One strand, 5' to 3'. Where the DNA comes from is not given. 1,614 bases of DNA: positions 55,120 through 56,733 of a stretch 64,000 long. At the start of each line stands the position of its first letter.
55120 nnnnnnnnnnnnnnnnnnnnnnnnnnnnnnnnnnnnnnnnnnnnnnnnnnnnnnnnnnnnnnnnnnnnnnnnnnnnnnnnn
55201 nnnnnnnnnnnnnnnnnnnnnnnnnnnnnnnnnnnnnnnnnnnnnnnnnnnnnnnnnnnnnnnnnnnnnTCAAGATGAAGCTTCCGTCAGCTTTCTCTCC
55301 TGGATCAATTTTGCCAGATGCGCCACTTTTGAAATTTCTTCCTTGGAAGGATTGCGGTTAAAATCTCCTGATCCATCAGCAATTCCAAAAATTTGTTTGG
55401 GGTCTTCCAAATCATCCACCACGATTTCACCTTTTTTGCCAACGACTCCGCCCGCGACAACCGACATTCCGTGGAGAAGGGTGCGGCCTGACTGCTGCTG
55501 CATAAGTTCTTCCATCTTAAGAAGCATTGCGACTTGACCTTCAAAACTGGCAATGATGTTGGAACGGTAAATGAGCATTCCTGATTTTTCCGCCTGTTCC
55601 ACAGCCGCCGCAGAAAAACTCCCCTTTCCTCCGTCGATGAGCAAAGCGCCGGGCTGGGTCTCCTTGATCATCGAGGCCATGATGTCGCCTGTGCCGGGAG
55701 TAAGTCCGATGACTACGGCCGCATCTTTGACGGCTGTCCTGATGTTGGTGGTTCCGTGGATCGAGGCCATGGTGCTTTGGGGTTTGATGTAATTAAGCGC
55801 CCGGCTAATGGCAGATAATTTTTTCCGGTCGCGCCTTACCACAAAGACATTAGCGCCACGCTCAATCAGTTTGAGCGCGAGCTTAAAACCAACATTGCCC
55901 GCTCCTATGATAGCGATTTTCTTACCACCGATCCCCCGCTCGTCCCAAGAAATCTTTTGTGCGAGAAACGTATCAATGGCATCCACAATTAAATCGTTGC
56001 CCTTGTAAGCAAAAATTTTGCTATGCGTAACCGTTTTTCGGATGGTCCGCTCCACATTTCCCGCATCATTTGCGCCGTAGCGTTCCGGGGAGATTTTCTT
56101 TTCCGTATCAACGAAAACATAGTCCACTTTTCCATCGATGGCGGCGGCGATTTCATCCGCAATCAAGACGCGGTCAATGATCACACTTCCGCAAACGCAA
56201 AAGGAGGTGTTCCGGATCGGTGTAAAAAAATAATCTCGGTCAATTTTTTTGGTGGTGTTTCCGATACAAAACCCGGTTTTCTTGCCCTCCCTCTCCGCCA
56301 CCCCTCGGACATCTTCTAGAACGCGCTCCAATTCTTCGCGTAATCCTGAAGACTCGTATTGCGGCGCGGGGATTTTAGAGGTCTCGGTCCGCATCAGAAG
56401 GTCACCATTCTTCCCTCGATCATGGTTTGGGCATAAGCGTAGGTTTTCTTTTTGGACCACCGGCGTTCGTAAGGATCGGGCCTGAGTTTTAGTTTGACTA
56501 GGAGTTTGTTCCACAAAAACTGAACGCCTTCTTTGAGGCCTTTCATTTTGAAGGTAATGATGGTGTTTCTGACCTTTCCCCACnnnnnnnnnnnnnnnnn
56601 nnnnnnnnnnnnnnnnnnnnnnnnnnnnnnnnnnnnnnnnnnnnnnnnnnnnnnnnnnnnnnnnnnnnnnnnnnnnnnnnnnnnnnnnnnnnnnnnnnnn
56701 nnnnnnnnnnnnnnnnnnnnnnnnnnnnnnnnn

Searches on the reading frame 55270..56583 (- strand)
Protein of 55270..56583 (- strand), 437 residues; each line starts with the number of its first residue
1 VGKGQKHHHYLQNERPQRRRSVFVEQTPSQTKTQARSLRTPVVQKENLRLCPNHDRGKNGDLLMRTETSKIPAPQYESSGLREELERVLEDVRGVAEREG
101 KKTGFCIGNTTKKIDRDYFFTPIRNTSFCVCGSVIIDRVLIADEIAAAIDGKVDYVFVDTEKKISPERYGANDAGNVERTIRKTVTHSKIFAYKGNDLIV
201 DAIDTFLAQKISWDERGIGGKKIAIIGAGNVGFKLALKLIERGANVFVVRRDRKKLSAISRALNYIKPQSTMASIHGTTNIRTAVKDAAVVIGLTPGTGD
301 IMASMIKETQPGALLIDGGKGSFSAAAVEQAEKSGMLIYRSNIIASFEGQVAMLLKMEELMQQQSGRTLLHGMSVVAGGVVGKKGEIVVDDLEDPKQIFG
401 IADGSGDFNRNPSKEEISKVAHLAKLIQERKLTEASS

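Call 3: search_protein_families(library=pfam, proteins=[window:55270-56583:-], max_evalue=0.01)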
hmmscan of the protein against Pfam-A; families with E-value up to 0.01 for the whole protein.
window:55270-56583:- (437 aa): 20 families
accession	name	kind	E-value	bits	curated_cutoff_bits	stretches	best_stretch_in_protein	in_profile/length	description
PF03807.23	F420_oxidored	-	2.7e-09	37.9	21.6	1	222-317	1-90/94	NADP oxidoreductase coenzyme F420-dependent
PF03446.21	NAD_binding_2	-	7.2e-08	33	21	1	222-327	1-101/161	NAD binding domain of 6-phosphogluconate dehydrogenase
PF01210.29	NAD_Gly3P_dh_N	-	9.6e-07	29.3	23.1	1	222-321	1-105/158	NAD-dependent glycerol-3-phosphate dehydrogenase N-terminus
PF01488.26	Shikimate_DH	-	9.5e-05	22.9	24.3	1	218-298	10-86/138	Shikimate / quinate 5-dehydrogenase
PF13241.12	NAD_binding_7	-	0.00013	22.9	22.1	1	220-292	7-66/104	Putative NAD(P)-binding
PF02254.24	TrkA_N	-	0.00026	21.7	23.8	1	223-264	1-43/116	TrkA-N domain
PF02826.25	2-Hacid_dh_C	-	0.00035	20.4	25.1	1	215-322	31-130/178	D-isomer specific 2-hydroxyacid dehydrogenase, NAD binding domain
PF03435.24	Sacchrp_dh_NADP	-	0.00037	21.2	25.1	1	223-300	1-81/129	Saccharopine dehydrogenase NADP binding domain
PF07991.19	KARI_N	-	0.00048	20.2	20.6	1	219-297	3-70/165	Acetohydroxy acid isomeroreductase, NADPH-binding domain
PF13738.12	Pyr_redox_3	-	0.00051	19.8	30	1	219-269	163-213/305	Pyridine nucleotide-disulphide oxidoreductase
PF07992.20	Pyr_redox_2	-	0.00066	19.6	26.1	1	214-259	141-181/291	Pyridine nucleotide-disulphide oxidoreductase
PF01262.27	AlaDh_PNT_C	-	0.0017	18.3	23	1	217-317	25-127/214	Alanine dehydrogenase/PNT, C-terminal domain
PF02558.23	ApbA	-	0.0018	18.4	22.2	1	223-268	1-45/150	Ketopantoate reductase PanE/ApbA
PF03721.20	UDPG_MGDP_dh_N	-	0.0018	18.3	27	1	221-267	1-47/187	UDP-glucose/GDP-mannose dehydrogenase family, NAD binding domain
PF00070.33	Pyr_redox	-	0.0019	19.1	22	1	222-256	1-35/82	Pyridine nucleotide-disulphide oxidoreductase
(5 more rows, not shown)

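Call 4: search_protein_families(library=ncbifam, proteins=[window:55270-56583:-], max_evalue=0.01)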
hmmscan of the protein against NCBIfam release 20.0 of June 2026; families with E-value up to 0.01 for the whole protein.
window:55270-56583:- (437 aa): 39 families (the best 25 are shown)
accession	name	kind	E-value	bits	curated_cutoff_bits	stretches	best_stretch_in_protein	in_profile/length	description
NF007039.0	PRK09496.3-2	equivalog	3.1e-07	29.6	293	1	222-295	2-73/446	Trk system potassium transporter TrkA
NF007038.0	PRK09496.2-6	equivalog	1.3e-05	24.1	374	1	222-304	2-82/445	Trk system potassium transporter TrkA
NF000941.0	PRK00094.1-3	equivalog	1.8e-05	24.2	423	1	221-297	2-81/336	NAD(P)H-dependent glycerol-3-phosphate dehydrogenase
TIGR03026.1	NDP-sugDHase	subfamily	1.9e-05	23.7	189.8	1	221-292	1-81/413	nucleotide sugar dehydrogenase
TIGR01915.1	npdG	equivalog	2e-05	24.6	149.8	1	222-320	2-103/220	NADPH-dependent F420 reductase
NF007041.0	PRK09496.3-4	equivalog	2e-05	23.5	386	1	222-274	2-54/450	Trk system potassium transporter TrkA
NF000942.0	PRK00094.1-4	subfamily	2.4e-05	23.7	257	1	221-313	3-100/334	NAD(P)H-dependent glycerol-3-phosphate dehydrogenase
TIGR03911.1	pyrrolys_PylD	equivalog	3.7e-05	23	150.05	1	218-308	143-224/266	3-methylornithyl-N6-L-lysine dehydrogenase PylD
NF001319.0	PRK00258.3-3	equivalog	7.3e-05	21.9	252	1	197-296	99-193/279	shikimate dehydrogenase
NF006002.0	PRK08132.1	subfamily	8.2e-05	21.2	416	1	220-267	25-71/552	FAD-dependent oxidoreductase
NF007161.0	PRK09599.1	subfamily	8.7e-05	21.9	271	1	222-329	2-104/302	NADP-dependent phosphogluconate dehydrogenase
NF006162.0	PRK08306.1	equivalog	9.6e-05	21.8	261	1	218-317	152-241/297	dipicolinate synthase subunit DpsA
NF000752.0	PRK00045.4-2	equivalog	0.00014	21.2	381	1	216-260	177-222/412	glutamyl-tRNA reductase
NF000744.0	PRK00045.1-3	equivalog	0.00019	20.4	429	1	214-303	179-266/447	glutamyl-tRNA reductase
NF007043.0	PRK09496.3-6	equivalog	0.00032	19.6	384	1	218-263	229-274/445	Trk system potassium transporter TrkA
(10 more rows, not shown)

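Call 30: search_solved_structures(query=A2, max_evalue=1, show_alignments=1)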
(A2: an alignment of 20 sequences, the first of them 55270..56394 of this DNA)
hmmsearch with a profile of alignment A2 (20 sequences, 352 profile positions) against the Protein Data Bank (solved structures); distinct sequences matched with E-value up to 1: 318 (the best 60 are shown).
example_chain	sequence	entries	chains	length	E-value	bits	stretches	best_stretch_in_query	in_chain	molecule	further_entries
4g65_A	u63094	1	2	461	1e-10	44.3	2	144-237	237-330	Trk system potassium uptake protein trkA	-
4j9u_E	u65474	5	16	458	1.2e-10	44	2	144-237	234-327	Potassium uptake protein TrkA | Potassium transporter peripheral membrane component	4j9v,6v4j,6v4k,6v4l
8c79_A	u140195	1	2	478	5.3e-07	32.1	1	145-249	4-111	6-phosphogluconate dehydrogenase, decarboxylating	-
1pgj_A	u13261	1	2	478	2.6e-06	29.8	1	143-248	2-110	6-PHOSPHOGLUCONATE DEHYDROGENASE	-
8wl4_A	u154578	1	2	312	4.3e-06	29.1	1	143-252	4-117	2-dehydropantoate 2-reductase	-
6vpb_A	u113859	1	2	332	7.3e-06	28.3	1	143-266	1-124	6-phosphogluconate dehydrogenase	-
5vj7_A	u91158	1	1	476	1.4e-05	27.4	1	132-172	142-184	Oxidoreductase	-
7cok_A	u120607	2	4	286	3e-05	26.3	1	137-218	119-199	5-ketofructose reductase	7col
8wl1_A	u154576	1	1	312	3.1e-05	26.3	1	143-251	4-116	2-dehydropantoate 2-reductase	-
8wl3_A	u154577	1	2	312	3.1e-05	26.3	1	143-251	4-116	2-dehydropantoate 2-reductase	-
8gxd_A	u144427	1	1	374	6.7e-05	25.2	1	139-179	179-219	Glu/Leu/Phe/Val dehydrogenase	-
9xzp_A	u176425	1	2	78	0.0001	24.6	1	141-217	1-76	De novo protein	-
5jca_L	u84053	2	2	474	0.00013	24.2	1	132-172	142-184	NADH-dependent Ferredoxin:NADP Oxidoreductase (NfnI) subunit alpha | NADH-dependent Ferredoxin:NADP Oxidoreductase subunit alpha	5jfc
8hyh_A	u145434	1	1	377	0.00013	24.2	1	138-241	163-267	Alanine dehydrogenase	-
3fwn_A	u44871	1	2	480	0.00018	23.7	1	136-253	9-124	6-phosphogluconate dehydrogenase, decarboxylating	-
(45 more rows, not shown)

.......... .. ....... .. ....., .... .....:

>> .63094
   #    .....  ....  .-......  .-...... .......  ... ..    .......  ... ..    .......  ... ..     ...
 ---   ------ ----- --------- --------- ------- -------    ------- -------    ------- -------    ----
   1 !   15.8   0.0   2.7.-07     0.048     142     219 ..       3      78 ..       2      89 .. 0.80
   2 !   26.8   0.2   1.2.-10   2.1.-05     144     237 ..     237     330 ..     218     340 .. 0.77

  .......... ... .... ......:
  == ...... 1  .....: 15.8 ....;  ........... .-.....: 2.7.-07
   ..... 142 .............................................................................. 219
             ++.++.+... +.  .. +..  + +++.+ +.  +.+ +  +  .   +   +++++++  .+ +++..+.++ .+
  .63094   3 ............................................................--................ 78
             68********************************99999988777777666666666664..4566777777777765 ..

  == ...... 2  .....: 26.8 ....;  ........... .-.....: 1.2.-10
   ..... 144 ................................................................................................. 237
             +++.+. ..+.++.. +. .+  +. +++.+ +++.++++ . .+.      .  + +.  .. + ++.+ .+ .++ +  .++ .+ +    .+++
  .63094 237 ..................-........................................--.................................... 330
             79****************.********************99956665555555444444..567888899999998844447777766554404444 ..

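Call 39: find_homologous_proteins(query=window:55270-56394:-, max_evalue=0.001)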
Query window:55270-56394:- (374 aa): 347 proteins with E <= 0.001 among 8000 candidates; the best 120 are listed.
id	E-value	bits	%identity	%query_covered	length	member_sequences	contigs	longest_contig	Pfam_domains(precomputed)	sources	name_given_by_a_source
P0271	1.8e-230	782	97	100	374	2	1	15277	PF03446.22,PF01210.30,PF03807.24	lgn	-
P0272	1.4e-169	582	70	100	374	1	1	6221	PF03446.22,PF03807.24,PF01488.27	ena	-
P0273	2.9e-169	581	69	99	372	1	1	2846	PF13241.13,PF03446.22,PF02826.26,PF01262.28,PF03807.24,PF01488.27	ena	-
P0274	8.7e-162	556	68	97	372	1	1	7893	PF02882.26,PF02826.26,PF01210.30,PF03807.24,PF01488.27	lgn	-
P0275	6.2e-157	540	69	96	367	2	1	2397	PF03446.22,PF03807.24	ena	-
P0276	8.2e-138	477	60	91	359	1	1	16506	PF03446.22,PF02826.26,PF01210.30,PF03807.24,PF02737.25,PF01488.27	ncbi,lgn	-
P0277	8.6e-138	477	60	95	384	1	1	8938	PF07992.21,PF00070.34,PF03446.22,PF02826.26,PF01210.30,PF03807.24,PF01488.27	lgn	-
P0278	6.9e-137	474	63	94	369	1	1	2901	PF03446.22,PF03807.24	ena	-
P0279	1.7e-136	473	60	95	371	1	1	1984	PF03446.22,PF02826.26,PF01210.30,PF03807.24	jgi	-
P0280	2.3e-135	469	61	93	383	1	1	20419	PF03446.22,PF02826.26,PF03807.24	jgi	jgi:hypothetical protein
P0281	8.1e-135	467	59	93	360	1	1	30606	PF03446.22,PF02826.26,PF13460.13,PF01210.30,PF03807.24,PF02737.25,PF01488.27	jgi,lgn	jgi:hypothetical protein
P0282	2.7e-134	466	60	95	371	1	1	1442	PF02558.23,PF03446.22,PF02826.26,PF01210.30,PF03435.25,PF03807.24,PF02737.25,PF07991.19,PF01488.27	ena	-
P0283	1.2e-132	460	60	94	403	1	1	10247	PF03446.22,PF02826.26,PF01210.30,PF03807.24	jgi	jgi:hypothetical protein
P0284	4.3e-131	455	60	89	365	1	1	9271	PF02882.26,PF03446.22,PF02826.26,PF01262.28,PF01210.30,PF03435.25,PF03807.24,PF01488.27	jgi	-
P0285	1.0e-130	454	59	91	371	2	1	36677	PF03446.22,PF02826.26,PF01210.30,PF03807.24,PF02737.25,PF01488.27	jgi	-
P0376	1.9e-90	322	48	88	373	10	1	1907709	-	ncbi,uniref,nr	ncbi:NAD(P)-binding domain-containing protein [Polynucleobacter necessarius]|uniref:NAD(P)-binding d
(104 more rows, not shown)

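Call 50: predict_structure(alignment_id=A4)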
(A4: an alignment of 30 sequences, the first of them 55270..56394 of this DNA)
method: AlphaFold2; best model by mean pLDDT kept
length: 374 residues; sequences in the alignment: 30
mean_pLDDT: 89.5   pTM: 0.77
mean pLDDT of the five models: 89.5, 89.4, 88.5, 88.0, 87.9
residues with pLDDT >= 90: 258; 70-90: 87; 50-70: 18; < 50: 11
segments of 3 or more residues with pLDDT < 50: 1-11
pLDDT, mean of each block of 10 residues (from residue 1): 43 71 96 98 91 88 95 91 96 91 77 85 95 91 81 85 94 95 96 97 94 96 97 82 96 90 95 90 89 82 85 90 93 95 95 96 93 86
secondary structure, 60 per line:
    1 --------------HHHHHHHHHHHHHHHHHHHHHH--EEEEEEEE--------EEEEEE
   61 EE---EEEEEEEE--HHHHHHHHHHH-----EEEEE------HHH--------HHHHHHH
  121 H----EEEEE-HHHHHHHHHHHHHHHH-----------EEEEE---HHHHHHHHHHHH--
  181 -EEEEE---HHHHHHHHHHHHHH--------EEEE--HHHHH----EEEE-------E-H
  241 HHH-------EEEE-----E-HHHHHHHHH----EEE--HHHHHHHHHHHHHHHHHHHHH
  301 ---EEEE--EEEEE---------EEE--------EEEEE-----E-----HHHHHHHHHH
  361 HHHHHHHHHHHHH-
elements in order: H15-36 E39-46 E55-62 E66-73 H76-86 E92-96 H114-121 E126-130 H132-147 E159-163 H167-178 E182-186 H190-203 E212-215 H218-222 E227-230 H240-243 E251-254 H262-270 E275-277 H280-300 E304-307 E310-314 E324-326 E335-339 H351-373

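Call 53: fold_search(model_id=the predicted structure, library=pdb)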
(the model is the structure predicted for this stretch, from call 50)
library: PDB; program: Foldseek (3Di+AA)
matches with E <= 10: 1986; with E <= 0.001: 533
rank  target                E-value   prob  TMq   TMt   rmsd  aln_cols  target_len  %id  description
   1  2rir_B                2.0e-08  1.00  0.33  0.41  12.0       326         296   15  Crystal structure of dipicolinate synthase, A chain, from Bacillus subtilis (released 2007-10-23)
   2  9e56_B                2.8e-08  1.00  0.39  0.39   6.8       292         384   16  TAD from Carmabin Biosynthetic Pathway with Disulfide between Cys2238 and Dephosphocoenzyme A - Crystal Form 2 (released 2025-02-26)
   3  9e4s_A                5.2e-08  1.00  0.43  0.39   8.1       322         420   14  TAD from Carmabin Biosynthetic Pathway - Crystal Form 1 (released 2025-02-26)
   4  2rir_A                5.2e-08  1.00  0.33  0.40  11.9       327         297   15  Crystal structure of dipicolinate synthase, A chain, from Bacillus subtilis (released 2007-10-23)
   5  9e4u_A                9.6e-08  1.00  0.41  0.37   6.4       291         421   14  TAD from Carmabin Biosynthetic Pathway in complex with NADH - Crystal Form 1 (released 2025-02-26)
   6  3q98                  2.5e-07  1.00  0.41  0.41   8.9       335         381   12  Structure of ygeW encoded protein from E. coli (released 2011-05-04)
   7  9e50_B                2.9e-07  1.00  0.43  0.42   5.8       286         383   15  TAD from Carmabin Biosynthetic Pathway in complex with NAD - Crystal Form 2 (released 2025-02-26)
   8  1psd_A                2.9e-07  1.00  0.28  0.26   8.4       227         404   16  THE ALLOSTERIC LIGAND SITE IN THE VMAX-TYPE COOPERATIVE ENZYME PHOSPHOGLYCERATE DEHYDROGENASE (released 1995-07-31)
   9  3d4o_A                3.1e-07  1.00  0.33  0.42  12.0       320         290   16  Crystal structure of dipicolinate synthase subunit A (NP_243269.1) from BACILLUS HALODURANS at 2.10 A resolution (released 2008-07-08)
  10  2rir_E                3.1e-07  1.00  0.32  0.39  12.5       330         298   16  Crystal structure of dipicolinate synthase, A chain, from Bacillus subtilis (released 2007-10-23)
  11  8j3o_A                3.3e-07  1.00  0.31  0.31   9.2       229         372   16  Formate dehydrogenase wild-type enzyme from Candida dubliniensis complexed with NADH (released 2023-09-20)
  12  8j3o_B                3.9e-07  1.00  0.31  0.31   9.1       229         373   16  Formate dehydrogenase wild-type enzyme from Candida dubliniensis complexed with NADH (released 2023-09-20)
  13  2gug_D                4.1e-07  1.00  0.30  0.31  13.5       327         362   11  NAD-dependent formate dehydrogenase from Pseudomonas sp.101 in complex with formate (released 2006-05-16)
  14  8j3o_C                6.1e-07  1.00  0.31  0.32   9.0       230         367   15  Formate dehydrogenase wild-type enzyme from Candida dubliniensis complexed with NADH (released 2023-09-20)
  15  7qz1_A                7.2e-07  1.00  0.30  0.30  13.6       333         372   12  Formate dehydrogenase from Starkeya novella (released 2023-02-08)
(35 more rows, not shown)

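Call 61: find_encoding_contigs(protein=P0376, flank=10000, max_places=2)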
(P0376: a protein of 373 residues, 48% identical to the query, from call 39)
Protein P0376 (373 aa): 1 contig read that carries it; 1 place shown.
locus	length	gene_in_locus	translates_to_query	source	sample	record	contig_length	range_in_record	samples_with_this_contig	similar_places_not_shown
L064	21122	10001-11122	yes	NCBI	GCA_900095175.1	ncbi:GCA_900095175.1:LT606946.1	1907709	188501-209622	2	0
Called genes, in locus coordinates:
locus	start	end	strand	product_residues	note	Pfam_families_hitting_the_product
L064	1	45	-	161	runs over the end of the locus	PF00535:Glycos_transf_2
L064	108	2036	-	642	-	-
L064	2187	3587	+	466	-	PF04932:Wzy_C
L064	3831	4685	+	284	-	PF02706:Wzz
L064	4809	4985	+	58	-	-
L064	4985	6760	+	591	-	PF00664:ABC_membrane, PF00005:ABC_tran, PF02463:SMC_N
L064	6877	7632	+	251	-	PF00106:adh_short, PF01370:Epimerase (weak), PF08659:KR (faint), PF13561:adh_short_C2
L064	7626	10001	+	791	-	PF01266:DAO (weak), PF01593:Amino_oxidase, PF13450:NAD_binding_8, PF03102:NeuB, PF08666:SAF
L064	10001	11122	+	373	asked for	-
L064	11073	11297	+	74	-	-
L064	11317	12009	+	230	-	PF02348:CTP_transf_3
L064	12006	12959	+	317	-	PF01408:GFO_IDH_MocA, PF22725:GFO_IDH_MocA_C3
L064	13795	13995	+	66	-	-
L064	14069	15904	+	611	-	PF02543:Carbam_trans_N, PF16861:Carbam_trans_C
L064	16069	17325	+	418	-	PF00657:Lipase_GDSL (faint), PF13472:Lipase_GDSL_2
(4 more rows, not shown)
